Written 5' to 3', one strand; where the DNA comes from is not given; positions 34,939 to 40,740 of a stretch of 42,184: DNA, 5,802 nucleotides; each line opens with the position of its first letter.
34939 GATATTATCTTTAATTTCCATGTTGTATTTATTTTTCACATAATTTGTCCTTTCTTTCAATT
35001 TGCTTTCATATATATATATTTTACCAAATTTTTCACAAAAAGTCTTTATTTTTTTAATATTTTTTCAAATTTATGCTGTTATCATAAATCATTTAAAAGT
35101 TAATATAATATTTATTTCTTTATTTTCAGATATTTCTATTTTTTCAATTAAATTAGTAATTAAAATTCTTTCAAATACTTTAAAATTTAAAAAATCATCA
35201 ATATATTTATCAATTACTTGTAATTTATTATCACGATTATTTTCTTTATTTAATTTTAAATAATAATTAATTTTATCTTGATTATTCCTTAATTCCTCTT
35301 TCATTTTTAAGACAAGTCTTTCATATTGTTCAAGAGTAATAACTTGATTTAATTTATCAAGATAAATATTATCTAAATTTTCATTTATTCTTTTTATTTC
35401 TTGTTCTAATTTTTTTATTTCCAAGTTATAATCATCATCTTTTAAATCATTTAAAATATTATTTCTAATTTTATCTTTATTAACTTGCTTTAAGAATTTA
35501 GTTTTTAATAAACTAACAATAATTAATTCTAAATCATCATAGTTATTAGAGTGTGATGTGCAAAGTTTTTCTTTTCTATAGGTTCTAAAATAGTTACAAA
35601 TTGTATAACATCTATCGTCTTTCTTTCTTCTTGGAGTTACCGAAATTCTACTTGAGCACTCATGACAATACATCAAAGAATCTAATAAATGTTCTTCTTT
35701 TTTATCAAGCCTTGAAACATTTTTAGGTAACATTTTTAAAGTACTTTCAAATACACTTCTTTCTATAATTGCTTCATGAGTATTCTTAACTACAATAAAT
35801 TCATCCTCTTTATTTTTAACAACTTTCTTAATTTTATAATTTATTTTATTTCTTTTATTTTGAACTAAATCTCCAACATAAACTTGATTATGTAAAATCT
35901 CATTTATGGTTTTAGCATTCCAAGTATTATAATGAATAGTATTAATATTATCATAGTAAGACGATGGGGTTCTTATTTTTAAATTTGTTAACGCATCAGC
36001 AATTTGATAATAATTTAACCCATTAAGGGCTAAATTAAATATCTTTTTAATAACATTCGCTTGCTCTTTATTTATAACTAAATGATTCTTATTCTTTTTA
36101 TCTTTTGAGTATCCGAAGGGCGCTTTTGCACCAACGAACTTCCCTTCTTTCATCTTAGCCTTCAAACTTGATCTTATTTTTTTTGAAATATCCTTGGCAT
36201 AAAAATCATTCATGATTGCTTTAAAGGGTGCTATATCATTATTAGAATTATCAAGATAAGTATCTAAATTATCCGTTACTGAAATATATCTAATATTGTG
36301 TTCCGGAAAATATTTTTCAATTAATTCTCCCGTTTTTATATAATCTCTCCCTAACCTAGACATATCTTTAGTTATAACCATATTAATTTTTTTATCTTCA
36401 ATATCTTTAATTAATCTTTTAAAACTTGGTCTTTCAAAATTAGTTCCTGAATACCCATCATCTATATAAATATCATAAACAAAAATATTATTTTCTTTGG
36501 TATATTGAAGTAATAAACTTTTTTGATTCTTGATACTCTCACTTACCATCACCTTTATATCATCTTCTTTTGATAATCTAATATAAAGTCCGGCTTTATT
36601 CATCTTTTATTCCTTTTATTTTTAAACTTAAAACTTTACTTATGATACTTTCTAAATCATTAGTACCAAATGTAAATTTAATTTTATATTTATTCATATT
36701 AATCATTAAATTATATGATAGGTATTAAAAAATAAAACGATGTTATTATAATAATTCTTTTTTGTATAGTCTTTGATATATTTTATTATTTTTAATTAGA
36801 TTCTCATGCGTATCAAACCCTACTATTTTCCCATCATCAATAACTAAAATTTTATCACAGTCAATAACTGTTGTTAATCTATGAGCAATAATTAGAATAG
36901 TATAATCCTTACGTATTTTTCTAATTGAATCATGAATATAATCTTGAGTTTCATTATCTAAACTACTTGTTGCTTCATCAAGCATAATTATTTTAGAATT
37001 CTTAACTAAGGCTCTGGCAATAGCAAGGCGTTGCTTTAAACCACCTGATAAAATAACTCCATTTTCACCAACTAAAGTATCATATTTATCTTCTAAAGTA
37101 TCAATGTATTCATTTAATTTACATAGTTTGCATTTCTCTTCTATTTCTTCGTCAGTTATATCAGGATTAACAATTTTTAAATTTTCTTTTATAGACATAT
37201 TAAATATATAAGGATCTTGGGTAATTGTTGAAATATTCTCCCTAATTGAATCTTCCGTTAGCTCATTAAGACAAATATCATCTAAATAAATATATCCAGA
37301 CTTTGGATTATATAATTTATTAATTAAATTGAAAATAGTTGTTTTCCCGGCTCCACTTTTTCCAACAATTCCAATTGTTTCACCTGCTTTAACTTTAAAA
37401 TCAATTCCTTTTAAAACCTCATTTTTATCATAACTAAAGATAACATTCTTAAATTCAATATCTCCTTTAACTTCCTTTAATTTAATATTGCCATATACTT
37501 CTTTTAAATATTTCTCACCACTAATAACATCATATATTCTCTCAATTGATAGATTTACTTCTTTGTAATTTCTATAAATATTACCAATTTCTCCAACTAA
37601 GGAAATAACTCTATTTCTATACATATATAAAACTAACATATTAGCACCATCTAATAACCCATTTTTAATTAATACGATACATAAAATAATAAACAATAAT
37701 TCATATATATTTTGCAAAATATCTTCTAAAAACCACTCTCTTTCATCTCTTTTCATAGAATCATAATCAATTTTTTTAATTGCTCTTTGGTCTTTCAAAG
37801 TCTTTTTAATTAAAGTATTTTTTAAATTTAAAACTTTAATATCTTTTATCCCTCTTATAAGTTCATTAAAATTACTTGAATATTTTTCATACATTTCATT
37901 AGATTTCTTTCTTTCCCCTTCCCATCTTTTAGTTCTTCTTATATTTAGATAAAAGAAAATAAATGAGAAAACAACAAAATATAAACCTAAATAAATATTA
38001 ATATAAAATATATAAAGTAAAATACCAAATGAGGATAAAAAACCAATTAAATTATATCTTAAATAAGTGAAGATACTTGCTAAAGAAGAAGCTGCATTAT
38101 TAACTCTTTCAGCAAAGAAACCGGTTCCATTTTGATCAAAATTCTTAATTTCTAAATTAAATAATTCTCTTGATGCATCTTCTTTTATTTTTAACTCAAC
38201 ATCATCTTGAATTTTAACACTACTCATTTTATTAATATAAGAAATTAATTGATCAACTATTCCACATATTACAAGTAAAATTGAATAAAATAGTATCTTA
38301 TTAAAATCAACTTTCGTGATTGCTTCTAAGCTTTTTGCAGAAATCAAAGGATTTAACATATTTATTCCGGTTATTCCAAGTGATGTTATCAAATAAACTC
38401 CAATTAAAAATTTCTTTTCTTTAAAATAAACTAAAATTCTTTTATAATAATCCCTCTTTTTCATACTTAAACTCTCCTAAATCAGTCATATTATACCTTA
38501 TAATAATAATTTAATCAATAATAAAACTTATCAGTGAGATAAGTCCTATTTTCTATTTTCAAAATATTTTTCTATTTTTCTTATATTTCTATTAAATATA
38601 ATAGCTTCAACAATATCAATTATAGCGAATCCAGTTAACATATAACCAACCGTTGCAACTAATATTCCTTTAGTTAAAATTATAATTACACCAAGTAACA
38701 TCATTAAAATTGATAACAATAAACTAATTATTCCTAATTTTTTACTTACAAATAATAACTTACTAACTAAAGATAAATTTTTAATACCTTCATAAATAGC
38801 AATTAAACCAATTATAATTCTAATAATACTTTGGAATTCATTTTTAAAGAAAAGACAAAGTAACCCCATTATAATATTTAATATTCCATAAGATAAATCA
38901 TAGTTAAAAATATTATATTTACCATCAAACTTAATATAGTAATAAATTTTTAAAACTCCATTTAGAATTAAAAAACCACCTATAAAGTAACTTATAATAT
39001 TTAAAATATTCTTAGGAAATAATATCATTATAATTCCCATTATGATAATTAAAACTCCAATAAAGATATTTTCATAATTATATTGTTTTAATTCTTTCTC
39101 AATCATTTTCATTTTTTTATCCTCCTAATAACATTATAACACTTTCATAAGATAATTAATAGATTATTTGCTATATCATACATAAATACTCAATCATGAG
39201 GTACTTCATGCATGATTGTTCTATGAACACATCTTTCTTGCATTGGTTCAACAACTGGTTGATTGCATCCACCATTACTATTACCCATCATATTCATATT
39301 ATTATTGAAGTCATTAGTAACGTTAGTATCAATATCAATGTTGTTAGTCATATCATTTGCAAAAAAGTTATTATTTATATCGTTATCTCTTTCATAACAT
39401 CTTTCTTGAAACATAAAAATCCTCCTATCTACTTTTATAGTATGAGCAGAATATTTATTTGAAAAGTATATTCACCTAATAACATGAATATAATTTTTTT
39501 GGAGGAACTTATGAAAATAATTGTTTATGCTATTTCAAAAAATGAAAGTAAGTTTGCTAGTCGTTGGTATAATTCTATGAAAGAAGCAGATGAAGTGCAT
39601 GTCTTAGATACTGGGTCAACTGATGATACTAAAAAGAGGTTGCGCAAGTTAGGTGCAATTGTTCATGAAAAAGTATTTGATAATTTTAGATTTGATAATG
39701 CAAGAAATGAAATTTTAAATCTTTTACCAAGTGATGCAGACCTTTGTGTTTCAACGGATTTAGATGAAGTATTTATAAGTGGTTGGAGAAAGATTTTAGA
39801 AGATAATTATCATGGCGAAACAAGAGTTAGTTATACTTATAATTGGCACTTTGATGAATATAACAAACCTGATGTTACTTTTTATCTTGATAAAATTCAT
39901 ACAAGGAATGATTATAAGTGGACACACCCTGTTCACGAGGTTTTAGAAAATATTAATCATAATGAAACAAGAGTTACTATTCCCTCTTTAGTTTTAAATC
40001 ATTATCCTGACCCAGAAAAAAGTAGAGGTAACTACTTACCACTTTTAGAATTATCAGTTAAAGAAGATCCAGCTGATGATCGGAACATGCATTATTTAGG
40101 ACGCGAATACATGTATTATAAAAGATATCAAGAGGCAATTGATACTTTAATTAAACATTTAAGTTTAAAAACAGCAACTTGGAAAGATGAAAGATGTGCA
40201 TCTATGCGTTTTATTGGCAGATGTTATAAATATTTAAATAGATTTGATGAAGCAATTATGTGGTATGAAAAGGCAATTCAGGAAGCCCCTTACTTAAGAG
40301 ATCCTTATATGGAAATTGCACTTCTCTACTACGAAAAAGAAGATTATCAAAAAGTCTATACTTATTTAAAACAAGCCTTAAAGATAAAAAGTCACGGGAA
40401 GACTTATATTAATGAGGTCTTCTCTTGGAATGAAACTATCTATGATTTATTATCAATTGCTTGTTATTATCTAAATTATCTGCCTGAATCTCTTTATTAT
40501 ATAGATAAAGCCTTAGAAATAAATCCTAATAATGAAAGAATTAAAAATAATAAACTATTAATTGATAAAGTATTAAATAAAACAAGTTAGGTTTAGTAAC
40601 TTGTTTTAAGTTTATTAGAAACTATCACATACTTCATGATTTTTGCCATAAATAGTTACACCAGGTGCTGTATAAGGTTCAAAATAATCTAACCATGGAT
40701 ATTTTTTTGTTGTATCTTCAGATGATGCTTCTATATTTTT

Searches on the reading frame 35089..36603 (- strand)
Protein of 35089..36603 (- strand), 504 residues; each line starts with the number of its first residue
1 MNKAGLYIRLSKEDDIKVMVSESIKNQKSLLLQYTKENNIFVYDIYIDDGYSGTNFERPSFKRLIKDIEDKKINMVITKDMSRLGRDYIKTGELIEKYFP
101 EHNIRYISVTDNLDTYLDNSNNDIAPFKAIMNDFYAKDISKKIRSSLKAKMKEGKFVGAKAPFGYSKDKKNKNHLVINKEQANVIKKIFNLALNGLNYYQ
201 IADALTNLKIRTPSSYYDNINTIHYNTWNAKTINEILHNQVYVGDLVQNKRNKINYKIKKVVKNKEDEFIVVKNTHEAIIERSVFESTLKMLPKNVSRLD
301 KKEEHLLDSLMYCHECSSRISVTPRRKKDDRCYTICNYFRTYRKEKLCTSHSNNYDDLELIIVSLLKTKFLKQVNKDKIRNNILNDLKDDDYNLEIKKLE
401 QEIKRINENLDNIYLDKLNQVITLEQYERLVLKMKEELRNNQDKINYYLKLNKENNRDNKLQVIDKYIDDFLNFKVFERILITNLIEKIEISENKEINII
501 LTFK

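Call 14: search_protein_families(library=pfam, proteins=[window:35089-36603:-], max_evalue=0.001)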
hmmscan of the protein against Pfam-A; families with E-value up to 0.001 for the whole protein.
window:35089-36603:- (504 aa): 3 families
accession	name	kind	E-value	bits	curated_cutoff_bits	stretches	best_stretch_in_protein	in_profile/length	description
PF00239.26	Resolvase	-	1.2e-23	84.2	23.3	1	6-155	3-144/145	Resolvase, N terminal domain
PF07508.19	Recombinase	-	5.9e-20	71.9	21.1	1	180-292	2-99/102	Recombinase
PF13408.12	Zn_ribbon_recom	-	1.2e-05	26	25.3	1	306-366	1-57/58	Recombinase zinc beta ribbon domain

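Call 64: search_protein_families(library=ncbifam, proteins=[window:35089-36603:-], max_evalue=0.01)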
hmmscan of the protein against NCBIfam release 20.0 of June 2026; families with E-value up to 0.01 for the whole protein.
window:35089-36603:- (504 aa): 6 families
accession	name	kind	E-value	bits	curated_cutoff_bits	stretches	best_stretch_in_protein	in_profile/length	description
NF047347.1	SCCmet_CcrC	equivalog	5.2e-31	107.7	900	1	3-483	4-477/558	cassette chromosome recombinase CcrC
NF047343.1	SCCmet_CcrB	equivalog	2.2e-30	105.8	900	1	3-472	8-464/542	cassette chromosome recombinase CcrB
NF041201.1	recomb_XisF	equivalog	6.6e-25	88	375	1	44-433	33-417/465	fdxN element excision recombinase XisF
NF047344.1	SCCmet_CcrA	equivalog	4.6e-16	59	700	1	21-248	15-237/442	cassette chromosome recombinase CcrA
NF049883.1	resolv_YneB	equivalog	6.4e-13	48.6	175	1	5-208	3-192/211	YneB family resolvase-like protein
NF033518.0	transpos_IS607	equivalog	4e-05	23.2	110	1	22-107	69-150/187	IS607 family transposase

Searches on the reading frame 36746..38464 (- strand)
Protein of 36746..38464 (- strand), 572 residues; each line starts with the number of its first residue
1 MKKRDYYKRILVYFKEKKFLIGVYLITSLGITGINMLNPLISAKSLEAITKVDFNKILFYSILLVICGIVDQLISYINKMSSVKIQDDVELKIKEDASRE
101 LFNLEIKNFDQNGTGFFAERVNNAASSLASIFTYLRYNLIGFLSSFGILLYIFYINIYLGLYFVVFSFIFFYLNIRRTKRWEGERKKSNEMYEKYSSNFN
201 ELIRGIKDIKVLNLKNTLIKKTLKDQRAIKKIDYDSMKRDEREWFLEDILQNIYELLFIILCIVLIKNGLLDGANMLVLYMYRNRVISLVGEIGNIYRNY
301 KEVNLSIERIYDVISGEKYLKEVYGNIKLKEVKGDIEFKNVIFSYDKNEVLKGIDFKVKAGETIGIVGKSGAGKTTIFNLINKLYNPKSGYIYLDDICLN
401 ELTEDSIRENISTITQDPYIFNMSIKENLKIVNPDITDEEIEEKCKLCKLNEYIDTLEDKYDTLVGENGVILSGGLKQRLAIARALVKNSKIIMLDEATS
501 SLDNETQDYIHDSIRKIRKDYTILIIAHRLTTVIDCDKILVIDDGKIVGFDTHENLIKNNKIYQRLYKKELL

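Call 14: search_protein_families(library=pfam, proteins=[window:36746-38464:-], max_evalue=0.001)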
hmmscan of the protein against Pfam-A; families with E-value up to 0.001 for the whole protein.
window:36746-38464:- (572 aa): 3 families
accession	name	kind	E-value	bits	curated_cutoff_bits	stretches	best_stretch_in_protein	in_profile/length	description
PF00005.33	ABC_tran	-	1.3e-31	110.4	25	1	351-500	1-137/137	ABC transporter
PF00664.28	ABC_membrane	-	7.5e-20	72.2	28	1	22-271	2-255/274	ABC transporter transmembrane region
PF02463.25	SMC_N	-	0.00043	20.2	40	0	444-541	135-210/220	RecF/RecN/SMC N terminal domain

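Call 64: search_protein_families(library=ncbifam, proteins=[window:36746-38464:-], max_evalue=0.01)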
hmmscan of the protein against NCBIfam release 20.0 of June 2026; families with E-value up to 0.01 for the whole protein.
window:36746-38464:- (572 aa): 187 families (the best 25 are shown)
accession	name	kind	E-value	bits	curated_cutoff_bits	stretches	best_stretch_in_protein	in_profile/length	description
TIGR02203.1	MsbA_lipidA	equivalog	1.1e-89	301.5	602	1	7-568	2-567/572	lipid A export permease/ATP-binding protein MsbA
NF010178.0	PRK13657.1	equivalog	1.7e-88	297.5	733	1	6-570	6-570/588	glucan ABC transporter ATP-binding protein/ permease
TIGR02204.1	MsbA_rel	hypoth_equivalog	2.6e-85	287.2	780.4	1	66-567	66-572/576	ABC transporter, permease/ATP-binding protein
TIGR01846.1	type_I_sec_HlyB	subfamily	8.4e-84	282.1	725.55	1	15-569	136-691/694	type I secretion system permease/ATPase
NF045513.1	HepA_fam_ABC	equivalog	7.4e-81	272.4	725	1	48-560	85-599/610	heterocyst formation ABC transporter subunit HepA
TIGR01192.1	chvA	subfamily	1e-79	268.8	585.4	1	6-569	6-569/585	glucan export ABC transporter ATP-binding protein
TIGR00958.1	3a01208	subfamily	1.5e-78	264.8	874.6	1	5-566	147-710/711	antigen peptide transporter 2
TIGR03796.1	NHLM_micro_ABC1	equivalog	7e-78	262.5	853.3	1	21-566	156-708/710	NHLP family bacteriocin export ABC transporter peptidase/permease/ATPase subunit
TIGR03797.1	NHLM_micro_ABC2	equivalog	1.3e-75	255.3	709.4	1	23-569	140-684/686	NHLP bacteriocin export ABC transporter permease/ATPase subunit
NF008381.0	PRK11176.1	equivalog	1.9e-75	254.4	867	1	34-568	45-577/582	lipid A ABC transporter ATP-binding protein/permease MsbA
TIGR03375.1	type_I_sec_LssB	subfamily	6.3e-75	252.8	693.1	1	89-560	220-692/696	type I secretion system permease/ATPase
NF052233.1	CphA_assoc_ABC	equivalog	5.5e-68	230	880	1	50-569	222-742/766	cyanophycin metabolism-associated ABC transporter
NF008364.0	PRK11160.1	equivalog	4e-66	223.8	630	1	140-569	152-574/575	heme ABC transporter ATP-binding protein/permease CydC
TIGR02857.1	CydD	equivalog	1.1e-64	219.3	435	2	293-541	280-528/529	thiol reductant ABC exporter subunit CydD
TIGR01193.1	bacteriocin_ABC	subfamily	6.8e-60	203.4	523.85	1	8-568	145-707/708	peptide cleavage/export ABC transporter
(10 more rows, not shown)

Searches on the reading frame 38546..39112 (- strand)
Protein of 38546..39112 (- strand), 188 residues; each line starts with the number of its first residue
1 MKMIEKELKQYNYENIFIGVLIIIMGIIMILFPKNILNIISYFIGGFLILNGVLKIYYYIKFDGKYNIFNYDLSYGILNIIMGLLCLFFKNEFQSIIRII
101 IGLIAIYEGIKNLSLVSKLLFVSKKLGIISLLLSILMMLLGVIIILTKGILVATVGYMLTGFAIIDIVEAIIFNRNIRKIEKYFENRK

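Call 14: search_protein_families(library=pfam, proteins=[window:38546-39112:-], max_evalue=0.001)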
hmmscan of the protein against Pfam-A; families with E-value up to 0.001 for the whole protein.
window:38546-39112:- (188 aa): 1 family
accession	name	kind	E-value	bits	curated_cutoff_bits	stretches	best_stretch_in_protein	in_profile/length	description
PF03729.18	DUF308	-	1.8e-13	50.9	25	2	18-88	2-73/73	Short repeat of unknown function (DUF308)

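Call 64: search_protein_families(library=ncbifam, proteins=[window:38546-39112:-], max_evalue=0.01)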
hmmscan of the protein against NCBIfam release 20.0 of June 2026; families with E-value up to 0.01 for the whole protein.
window:38546-39112:- (188 aa): 1 family
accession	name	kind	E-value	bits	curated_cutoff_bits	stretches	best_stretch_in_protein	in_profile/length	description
NF007577.0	PRK10209.1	equivalog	5.9e-05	22.9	189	1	3-61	12-70/190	HdeD family acid-resistance protein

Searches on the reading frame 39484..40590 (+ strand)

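Call 14: search_protein_families(library=pfam, proteins=[window:39484-40590:+], max_evalue=0.001)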
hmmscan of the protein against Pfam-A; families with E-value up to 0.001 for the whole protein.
window:39484-40590:+ (368 aa): 10 families
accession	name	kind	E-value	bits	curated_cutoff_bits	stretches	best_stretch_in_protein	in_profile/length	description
PF07719.23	TPR_2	-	3.1e-14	52.3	27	0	243-269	6-32/34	Tetratricopeptide repeat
PF00515.34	TPR_1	-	4.7e-12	45.6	27.8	1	244-269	7-32/34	Tetratricopeptide repeat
PF13424.12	TPR_12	-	1.6e-09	38.2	30.1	1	210-265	14-72/77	Tetratricopeptide repeat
PF13181.12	TPR_8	-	2.4e-08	33.9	25.7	1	244-269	7-32/34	Tetratricopeptide repeat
PF13176.12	TPR_7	-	1.3e-06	28.4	27.9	0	242-266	3-27/36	Tetratricopeptide repeat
PF12895.13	ANAPC3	-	3.4e-06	27.7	27.2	1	252-308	3-60/82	Anaphase-promoting complex, cyclosome, subunit 3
PF23558.1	TPR_P4H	-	7.2e-05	23.3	27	1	277-365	6-90/91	Prolyl 4-hydroxylase peptide-substrate-binding domain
PF13428.12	TPR_14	-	0.00011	23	23.5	0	245-279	8-42/44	Tetratricopeptide repeat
PF13704.12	Glyco_tranf_2_4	-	0.00075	20.4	27.5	0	25-98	7-85/98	Glycosyl transferase family 2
PF14559.12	TPR_19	-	0.00078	20.2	25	0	252-300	5-53/68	Tetratricopeptide repeat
